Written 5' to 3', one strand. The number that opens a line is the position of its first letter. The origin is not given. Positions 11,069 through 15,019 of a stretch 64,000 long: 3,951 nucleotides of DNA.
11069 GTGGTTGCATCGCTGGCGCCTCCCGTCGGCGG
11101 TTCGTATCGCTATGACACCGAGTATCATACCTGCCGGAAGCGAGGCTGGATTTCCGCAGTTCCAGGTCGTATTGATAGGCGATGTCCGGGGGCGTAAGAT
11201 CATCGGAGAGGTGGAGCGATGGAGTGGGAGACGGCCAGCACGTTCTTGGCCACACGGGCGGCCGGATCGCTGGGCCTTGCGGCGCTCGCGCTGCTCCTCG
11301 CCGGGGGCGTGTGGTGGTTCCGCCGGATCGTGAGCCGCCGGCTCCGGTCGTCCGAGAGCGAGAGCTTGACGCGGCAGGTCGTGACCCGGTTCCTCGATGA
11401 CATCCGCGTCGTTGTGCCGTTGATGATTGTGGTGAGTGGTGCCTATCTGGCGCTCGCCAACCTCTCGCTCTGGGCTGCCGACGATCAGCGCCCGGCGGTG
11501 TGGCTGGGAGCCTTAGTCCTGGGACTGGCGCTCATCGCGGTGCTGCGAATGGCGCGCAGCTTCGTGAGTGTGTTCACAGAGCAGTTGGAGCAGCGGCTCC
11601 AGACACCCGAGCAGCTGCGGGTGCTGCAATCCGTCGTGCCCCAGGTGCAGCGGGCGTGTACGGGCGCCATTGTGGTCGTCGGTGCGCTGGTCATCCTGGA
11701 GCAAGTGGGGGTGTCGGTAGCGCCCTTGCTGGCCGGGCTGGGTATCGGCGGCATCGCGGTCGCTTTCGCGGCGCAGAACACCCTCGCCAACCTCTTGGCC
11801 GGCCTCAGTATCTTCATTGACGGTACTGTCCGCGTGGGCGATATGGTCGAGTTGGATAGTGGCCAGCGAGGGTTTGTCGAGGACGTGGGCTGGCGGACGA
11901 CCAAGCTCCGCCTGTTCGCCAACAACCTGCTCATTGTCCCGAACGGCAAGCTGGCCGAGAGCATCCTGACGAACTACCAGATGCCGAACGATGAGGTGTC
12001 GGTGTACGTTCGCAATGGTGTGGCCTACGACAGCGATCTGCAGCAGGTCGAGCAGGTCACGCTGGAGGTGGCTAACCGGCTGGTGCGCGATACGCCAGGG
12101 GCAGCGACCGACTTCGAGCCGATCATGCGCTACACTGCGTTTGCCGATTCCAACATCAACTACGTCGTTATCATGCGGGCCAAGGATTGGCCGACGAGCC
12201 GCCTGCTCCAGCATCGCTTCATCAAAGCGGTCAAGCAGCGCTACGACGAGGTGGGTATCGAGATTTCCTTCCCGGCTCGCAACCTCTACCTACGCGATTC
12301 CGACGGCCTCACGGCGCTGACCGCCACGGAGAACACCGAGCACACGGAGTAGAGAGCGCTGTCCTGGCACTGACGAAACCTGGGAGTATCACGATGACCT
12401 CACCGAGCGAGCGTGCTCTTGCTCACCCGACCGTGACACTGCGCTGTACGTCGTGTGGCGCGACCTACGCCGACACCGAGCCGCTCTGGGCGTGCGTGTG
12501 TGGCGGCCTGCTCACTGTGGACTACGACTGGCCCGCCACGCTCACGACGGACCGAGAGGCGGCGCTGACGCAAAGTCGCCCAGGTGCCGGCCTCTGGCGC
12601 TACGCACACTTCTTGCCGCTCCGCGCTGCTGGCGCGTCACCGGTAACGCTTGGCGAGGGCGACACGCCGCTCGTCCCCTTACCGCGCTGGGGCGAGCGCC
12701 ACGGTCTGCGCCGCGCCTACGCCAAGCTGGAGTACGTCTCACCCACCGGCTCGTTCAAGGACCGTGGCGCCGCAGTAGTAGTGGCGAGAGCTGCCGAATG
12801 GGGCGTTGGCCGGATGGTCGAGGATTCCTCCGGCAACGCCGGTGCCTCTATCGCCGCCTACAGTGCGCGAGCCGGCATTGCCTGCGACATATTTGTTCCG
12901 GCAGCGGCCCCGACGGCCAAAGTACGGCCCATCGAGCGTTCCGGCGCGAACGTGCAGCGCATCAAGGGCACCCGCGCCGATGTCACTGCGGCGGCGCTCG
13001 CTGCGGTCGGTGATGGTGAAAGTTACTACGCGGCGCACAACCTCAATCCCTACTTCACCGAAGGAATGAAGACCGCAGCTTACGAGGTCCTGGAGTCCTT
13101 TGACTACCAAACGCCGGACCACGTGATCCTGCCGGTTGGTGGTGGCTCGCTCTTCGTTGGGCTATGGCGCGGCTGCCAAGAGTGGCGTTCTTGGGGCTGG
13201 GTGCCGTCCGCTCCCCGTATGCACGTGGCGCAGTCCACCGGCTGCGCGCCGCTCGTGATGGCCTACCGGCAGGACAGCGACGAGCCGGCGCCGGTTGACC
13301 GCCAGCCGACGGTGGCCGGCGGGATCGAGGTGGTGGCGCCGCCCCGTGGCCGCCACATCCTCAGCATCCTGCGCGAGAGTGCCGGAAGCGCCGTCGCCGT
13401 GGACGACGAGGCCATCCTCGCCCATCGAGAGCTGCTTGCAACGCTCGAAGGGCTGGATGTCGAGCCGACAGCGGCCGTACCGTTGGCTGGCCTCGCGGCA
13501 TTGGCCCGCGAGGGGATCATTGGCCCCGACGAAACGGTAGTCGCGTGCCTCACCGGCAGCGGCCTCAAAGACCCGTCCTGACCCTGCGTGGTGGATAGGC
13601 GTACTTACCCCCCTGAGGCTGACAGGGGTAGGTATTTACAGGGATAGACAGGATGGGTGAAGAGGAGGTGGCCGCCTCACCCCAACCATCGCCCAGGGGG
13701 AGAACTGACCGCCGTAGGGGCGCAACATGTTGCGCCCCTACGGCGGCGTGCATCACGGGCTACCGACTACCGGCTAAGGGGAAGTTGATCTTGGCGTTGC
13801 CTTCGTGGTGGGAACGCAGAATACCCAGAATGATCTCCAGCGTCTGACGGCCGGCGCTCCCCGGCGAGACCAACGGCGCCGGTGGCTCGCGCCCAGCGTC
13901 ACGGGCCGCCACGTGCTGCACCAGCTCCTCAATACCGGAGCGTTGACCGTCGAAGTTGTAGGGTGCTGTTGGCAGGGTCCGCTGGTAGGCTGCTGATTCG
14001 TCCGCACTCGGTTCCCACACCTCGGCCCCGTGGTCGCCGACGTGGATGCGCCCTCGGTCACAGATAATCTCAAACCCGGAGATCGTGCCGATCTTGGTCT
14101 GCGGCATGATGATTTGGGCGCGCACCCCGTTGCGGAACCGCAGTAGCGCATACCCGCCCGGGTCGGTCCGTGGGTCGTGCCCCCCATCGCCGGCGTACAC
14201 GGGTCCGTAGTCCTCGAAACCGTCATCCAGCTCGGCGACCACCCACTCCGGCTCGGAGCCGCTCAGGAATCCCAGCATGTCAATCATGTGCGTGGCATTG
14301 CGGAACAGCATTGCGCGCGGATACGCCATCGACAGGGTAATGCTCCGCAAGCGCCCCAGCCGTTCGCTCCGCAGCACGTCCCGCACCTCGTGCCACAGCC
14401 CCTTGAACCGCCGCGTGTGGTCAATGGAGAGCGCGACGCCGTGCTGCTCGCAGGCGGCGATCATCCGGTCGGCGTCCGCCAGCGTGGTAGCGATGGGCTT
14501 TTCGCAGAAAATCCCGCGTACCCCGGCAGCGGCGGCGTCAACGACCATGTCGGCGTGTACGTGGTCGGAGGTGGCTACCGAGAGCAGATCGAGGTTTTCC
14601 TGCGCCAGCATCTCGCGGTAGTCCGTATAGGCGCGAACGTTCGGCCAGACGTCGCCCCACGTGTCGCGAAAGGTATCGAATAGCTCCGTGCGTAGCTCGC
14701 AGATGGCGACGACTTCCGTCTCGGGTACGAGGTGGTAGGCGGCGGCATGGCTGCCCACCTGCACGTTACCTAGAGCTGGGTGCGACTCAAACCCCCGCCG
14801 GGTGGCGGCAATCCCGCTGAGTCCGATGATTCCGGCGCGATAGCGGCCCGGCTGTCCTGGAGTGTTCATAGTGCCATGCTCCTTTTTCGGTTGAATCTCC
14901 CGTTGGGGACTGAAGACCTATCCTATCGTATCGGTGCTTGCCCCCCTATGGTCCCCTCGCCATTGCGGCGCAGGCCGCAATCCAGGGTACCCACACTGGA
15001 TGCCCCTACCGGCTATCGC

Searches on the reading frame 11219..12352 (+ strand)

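Call 48: search_protein_families(library=pfam, proteins=[window:11219-12352:+], max_evalue=0.00001)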
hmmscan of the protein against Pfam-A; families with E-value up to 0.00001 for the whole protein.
window:11219-12352:+ (377 aa): 2 families
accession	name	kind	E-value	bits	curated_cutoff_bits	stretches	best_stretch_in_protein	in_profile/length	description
PF00924.24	MS_channel_2nd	-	2.6e-17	63.1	20.2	1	187-254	1-67/68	Mechanosensitive ion channel, beta-domain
PF21088.3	MS_channel_1st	-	1.8e-07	31.5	23.1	1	151-186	7-42/42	Mechanosensitive ion channel, transmembrane helices 2/3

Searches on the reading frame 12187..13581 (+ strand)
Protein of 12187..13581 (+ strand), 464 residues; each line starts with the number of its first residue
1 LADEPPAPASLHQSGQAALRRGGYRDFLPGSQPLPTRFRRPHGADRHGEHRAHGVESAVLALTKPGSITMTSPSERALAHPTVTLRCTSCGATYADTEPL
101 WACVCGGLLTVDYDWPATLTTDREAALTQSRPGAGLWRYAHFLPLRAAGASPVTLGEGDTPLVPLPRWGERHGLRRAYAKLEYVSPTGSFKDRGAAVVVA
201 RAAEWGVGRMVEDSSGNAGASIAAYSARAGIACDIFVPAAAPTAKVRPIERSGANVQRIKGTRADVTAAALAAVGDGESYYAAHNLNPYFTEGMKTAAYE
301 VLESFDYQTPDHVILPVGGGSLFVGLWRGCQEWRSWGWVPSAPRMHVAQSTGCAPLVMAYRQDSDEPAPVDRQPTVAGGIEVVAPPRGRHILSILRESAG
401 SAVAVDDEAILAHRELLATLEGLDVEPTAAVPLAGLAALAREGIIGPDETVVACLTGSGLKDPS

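Call 49: search_protein_families(library=pfam, proteins=[window:12187-13581:+], max_evalue=0.00001)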
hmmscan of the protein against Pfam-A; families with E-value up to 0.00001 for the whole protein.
window:12187-13581:+ (464 aa): 1 family
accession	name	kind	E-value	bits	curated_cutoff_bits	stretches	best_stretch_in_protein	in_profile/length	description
PF00291.31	PALP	-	5.1e-73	246.4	35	1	153-457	1-295/295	Pyridoxal-phosphate dependent enzyme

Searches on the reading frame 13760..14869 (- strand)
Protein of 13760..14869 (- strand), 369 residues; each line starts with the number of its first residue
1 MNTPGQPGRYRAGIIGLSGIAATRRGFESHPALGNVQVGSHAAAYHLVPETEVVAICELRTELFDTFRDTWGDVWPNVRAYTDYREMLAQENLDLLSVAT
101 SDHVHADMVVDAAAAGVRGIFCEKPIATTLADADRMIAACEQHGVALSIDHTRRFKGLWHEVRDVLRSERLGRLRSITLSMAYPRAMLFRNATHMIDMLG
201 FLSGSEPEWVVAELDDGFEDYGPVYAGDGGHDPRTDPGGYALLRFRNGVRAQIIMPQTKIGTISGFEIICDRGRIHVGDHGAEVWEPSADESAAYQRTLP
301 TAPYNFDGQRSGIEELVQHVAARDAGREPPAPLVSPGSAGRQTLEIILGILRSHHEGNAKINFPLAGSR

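Call 49: search_protein_families(library=pfam, proteins=[window:13760-14869:-], max_evalue=0.00001)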
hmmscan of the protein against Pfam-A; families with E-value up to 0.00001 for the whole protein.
window:13760-14869:- (369 aa): 2 families
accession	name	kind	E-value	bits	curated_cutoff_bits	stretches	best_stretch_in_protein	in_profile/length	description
PF01408.29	GFO_IDH_MocA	-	1.2e-19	71.6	24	1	41-151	15-120/120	Oxidoreductase family, NAD-binding Rossmann fold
PF22725.1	GFO_IDH_MocA_C3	-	2.3e-09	37.7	27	1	160-275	2-123/124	GFO/IDH/MocA C-terminal domain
